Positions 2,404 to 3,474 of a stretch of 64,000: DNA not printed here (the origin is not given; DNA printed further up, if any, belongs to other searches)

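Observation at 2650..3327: C-terminal trypsin-like domain with His->Asp and Ser->Ala at the catalytic positions (probable pseudo-protease)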

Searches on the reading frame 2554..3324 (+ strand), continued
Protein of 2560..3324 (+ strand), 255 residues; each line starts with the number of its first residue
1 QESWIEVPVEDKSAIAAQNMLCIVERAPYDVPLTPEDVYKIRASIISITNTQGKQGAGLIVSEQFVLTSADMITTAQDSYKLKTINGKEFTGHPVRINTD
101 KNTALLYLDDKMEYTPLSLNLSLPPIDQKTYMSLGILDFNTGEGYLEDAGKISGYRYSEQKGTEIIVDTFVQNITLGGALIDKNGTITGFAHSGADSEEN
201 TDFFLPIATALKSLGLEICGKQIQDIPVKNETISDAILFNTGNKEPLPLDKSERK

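Call 51: find_encoding_contigs(protein=P0188, flank=7000, max_places=1)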
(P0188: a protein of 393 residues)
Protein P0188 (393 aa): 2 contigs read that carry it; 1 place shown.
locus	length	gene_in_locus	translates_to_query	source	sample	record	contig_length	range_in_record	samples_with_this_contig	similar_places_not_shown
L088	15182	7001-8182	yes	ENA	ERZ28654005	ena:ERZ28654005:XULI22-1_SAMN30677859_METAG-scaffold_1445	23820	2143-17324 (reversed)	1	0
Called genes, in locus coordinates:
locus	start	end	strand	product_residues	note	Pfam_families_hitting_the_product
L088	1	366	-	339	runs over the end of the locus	PF00126:HTH_1, PF03466:LysR_substrate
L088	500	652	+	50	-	-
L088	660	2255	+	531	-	PF06253:MTTB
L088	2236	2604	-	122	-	PF11969:DcpS_C, PF01230:HIT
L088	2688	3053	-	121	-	PF01503:PRA-PH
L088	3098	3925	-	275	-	PF00977:His_biosynth, PF03060:NMO (faint)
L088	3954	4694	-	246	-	PF00977:His_biosynth, PF05690:ThiG (faint), PF01207:Dus (faint)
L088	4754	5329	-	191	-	PF00583:Acetyltransf_1, PF13673:Acetyltransf_10 (weak), PF13508:Acetyltransf_7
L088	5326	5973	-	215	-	PF00117:GATase, PF07722:Peptidase_C26 (faint)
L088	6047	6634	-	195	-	PF00475:IGPD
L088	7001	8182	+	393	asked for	PF10459:Peptidase_S46 (faint), PF00089:Trypsin, PF13365:Trypsin_2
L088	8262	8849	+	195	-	PF00227:Proteasome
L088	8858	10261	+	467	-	PF13191:AAA_16 (faint), PF00004:AAA (weak), PF07728:AAA_5 (faint), PF13401:AAA_22 (faint), PF07724:AAA_2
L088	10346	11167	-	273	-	PF05721:PhyH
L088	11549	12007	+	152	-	PF05257:CHAP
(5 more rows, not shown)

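Call 52: find_encoding_contigs(protein=P0276, flank=7000, max_places=1)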
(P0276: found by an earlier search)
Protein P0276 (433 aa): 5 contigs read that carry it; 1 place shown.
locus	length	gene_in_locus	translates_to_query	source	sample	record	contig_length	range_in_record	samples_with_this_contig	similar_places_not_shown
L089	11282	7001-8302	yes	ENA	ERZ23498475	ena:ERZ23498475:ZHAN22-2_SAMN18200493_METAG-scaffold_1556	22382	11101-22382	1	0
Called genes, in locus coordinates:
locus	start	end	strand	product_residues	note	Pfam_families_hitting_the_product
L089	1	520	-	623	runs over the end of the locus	PF20573:DUF6782, PF10263:SprT-like (faint), PF20573:DUF6782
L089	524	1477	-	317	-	PF20573:DUF6782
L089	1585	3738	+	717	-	PF01564:Spermine_synth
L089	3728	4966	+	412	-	PF04055:Radical_SAM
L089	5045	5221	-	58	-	-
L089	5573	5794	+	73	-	PF01176:eIF-1a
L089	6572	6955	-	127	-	PF11969:DcpS_C, PF01230:HIT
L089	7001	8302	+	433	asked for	PF10459:Peptidase_S46 (faint), PF00089:Trypsin, PF13365:Trypsin_2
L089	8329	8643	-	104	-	-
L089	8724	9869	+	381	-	PF13424:TPR_12 (weak), PF12895:ANAPC3 (weak), PF14559:TPR_19 (weak), PF13414:TPR_11, PF00515:TPR_1 (weak), PF07719:TPR_2 (weak), PF13414:TPR_11, PF13432:TPR_16 (weak), +5 more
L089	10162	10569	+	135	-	PF08780:NTase_sub_bind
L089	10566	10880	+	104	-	PF01909:NTP_transf_2, PF18765:Polbeta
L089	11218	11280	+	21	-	?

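Call 53: find_encoding_contigs(protein=P0153, flank=7000, max_places=1)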
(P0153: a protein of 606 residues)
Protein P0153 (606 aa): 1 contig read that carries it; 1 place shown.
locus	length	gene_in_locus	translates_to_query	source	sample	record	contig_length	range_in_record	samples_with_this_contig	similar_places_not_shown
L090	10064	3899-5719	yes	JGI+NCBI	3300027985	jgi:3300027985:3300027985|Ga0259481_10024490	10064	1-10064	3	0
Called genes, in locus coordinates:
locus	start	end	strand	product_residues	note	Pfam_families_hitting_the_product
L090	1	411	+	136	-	?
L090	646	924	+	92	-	PF00216:Bac_DNA_binding, PF18291:HU-HIG (weak)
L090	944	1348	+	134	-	PF06305:LapA_dom (weak)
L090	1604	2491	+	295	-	PF17848:Zn_ribbon_ACC, PF01039:Carboxyl_trans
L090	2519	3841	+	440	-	PF08245:Mur_ligase_M, PF27239:FOL3_C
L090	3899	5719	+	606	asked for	PF13365:Trypsin_2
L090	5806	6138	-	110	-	PF00893:Multi_Drug_Res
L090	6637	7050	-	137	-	PF05732:RepL (faint), PF01475:FUR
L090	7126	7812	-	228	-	PF00814:TsaD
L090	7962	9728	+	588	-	PF00989:PAS (faint), PF08448:PAS_4 (faint), PF13188:PAS_8 (faint), PF12860:PAS_7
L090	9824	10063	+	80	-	?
